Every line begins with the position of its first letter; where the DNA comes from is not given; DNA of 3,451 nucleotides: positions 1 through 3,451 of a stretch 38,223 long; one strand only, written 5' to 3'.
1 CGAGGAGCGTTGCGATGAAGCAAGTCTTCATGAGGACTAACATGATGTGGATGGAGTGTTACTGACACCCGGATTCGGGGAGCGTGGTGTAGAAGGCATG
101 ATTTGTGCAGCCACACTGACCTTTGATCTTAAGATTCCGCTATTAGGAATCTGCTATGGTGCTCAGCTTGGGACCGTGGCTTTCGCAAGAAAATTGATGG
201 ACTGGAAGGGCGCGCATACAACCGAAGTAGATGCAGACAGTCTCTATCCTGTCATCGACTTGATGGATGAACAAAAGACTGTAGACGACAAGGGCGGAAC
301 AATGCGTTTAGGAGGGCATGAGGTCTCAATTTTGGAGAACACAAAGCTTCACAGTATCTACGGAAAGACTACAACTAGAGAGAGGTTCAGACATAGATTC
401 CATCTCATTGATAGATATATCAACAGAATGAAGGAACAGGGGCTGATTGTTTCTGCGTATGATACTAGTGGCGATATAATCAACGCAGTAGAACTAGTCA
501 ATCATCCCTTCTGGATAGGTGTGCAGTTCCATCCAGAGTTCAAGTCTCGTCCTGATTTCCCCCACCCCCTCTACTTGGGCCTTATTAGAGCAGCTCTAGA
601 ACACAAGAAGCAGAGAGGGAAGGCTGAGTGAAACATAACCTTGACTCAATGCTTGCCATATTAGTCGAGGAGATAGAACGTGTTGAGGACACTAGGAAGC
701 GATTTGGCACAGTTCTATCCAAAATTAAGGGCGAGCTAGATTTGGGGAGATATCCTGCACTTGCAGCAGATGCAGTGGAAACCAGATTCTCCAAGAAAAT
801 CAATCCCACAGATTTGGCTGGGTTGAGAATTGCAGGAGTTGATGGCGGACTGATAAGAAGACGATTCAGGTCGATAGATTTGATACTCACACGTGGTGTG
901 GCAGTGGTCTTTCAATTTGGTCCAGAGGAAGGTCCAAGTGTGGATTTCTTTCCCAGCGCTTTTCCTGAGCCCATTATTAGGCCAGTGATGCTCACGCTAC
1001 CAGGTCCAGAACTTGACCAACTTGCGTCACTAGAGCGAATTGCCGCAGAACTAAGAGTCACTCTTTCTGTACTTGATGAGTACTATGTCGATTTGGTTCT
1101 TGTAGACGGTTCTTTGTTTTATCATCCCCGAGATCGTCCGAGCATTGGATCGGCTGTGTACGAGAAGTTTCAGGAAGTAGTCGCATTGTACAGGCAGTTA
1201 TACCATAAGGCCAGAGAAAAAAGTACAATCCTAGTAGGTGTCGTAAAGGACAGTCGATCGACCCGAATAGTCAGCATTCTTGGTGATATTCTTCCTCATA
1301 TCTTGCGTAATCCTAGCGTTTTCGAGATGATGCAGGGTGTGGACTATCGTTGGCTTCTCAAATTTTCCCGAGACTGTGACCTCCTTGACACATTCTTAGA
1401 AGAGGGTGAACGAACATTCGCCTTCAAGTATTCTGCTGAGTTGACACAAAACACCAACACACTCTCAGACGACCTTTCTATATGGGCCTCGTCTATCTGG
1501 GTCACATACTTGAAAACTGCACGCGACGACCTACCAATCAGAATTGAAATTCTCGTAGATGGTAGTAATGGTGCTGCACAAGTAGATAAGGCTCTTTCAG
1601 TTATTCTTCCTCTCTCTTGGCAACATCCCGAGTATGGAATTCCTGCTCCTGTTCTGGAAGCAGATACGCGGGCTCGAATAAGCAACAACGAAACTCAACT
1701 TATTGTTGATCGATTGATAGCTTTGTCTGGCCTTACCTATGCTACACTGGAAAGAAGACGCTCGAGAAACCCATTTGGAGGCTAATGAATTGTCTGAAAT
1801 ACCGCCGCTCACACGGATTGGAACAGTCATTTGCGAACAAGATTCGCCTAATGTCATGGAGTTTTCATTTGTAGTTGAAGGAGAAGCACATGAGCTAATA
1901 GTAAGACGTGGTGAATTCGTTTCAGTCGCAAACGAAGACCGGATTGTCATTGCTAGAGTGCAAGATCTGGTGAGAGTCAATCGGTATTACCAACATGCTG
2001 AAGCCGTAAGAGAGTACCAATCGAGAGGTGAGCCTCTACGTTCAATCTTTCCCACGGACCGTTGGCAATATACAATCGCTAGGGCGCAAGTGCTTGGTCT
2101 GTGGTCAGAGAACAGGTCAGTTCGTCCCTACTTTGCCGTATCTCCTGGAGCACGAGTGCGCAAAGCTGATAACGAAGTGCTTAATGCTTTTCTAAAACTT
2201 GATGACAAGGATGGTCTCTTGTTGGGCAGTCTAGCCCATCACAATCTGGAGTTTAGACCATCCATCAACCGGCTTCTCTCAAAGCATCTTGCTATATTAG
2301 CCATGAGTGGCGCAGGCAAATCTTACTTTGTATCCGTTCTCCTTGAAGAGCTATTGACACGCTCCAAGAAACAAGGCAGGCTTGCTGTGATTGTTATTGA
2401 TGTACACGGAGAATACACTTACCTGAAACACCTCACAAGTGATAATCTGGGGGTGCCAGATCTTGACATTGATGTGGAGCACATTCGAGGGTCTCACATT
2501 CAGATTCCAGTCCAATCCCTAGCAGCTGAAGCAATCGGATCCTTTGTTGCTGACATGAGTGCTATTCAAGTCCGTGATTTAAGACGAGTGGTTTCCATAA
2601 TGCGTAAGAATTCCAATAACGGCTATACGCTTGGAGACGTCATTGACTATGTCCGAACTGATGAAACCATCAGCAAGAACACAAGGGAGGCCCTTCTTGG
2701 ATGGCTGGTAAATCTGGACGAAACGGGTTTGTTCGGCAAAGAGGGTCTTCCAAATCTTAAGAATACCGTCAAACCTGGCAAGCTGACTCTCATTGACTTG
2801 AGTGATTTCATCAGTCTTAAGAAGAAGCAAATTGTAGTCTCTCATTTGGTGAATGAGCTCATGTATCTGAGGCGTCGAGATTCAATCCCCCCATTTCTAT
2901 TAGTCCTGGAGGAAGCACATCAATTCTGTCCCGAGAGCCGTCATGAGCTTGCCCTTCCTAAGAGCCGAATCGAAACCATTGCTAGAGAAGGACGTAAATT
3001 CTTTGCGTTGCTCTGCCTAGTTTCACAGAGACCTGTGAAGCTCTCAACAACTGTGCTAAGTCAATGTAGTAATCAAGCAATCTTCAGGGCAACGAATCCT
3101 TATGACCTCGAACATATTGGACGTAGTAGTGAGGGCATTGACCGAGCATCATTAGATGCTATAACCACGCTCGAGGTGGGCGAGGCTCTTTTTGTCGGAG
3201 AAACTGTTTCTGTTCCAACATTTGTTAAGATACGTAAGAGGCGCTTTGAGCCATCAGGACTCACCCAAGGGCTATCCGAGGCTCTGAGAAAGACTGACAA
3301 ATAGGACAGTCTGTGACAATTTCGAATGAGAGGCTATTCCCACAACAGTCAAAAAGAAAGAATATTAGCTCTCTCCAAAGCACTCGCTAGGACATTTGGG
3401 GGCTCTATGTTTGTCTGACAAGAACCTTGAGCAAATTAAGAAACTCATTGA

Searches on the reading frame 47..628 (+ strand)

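Call 55: search_protein_families(library=pfam, proteins=[window:47-628:+], max_evalue=0.00001)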
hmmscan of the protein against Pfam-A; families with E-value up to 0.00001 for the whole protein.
window:47-628:+ (194 aa): 2 families
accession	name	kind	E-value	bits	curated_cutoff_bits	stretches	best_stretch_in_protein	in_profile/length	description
PF00117.34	GATase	-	6.7e-27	94.8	22.8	1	2-180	44-188/190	Glutamine amidotransferase class-I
PF07722.19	Peptidase_C26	-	9.6e-12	45.6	20.5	1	27-164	103-219/219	Peptidase C26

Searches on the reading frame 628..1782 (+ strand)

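Call 55: search_protein_families(library=pfam, proteins=[window:628-1782:+], max_evalue=0.00001)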
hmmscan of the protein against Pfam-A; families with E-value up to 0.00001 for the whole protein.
window:628-1782:+ (385 aa): 1 family
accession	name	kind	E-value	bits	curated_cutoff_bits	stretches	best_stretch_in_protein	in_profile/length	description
PF09376.16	NurA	-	2e-20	73.8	21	1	67-351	2-254/254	NurA domain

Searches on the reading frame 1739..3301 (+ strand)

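Call 55: search_protein_families(library=pfam, proteins=[window:1739-3301:+], max_evalue=0.00001)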
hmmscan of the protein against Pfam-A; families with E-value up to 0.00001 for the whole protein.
window:1739-3301:+ (521 aa): 2 families
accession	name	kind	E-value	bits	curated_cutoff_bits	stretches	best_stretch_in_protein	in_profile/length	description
PF01935.23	DUF87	-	4.6e-28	99.3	23.2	1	163-373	4-219/220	Helicase HerA, central domain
PF09378.16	HAS-barrel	-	8.3e-06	26.3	25.2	0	37-88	8-50/90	HAS barrel domain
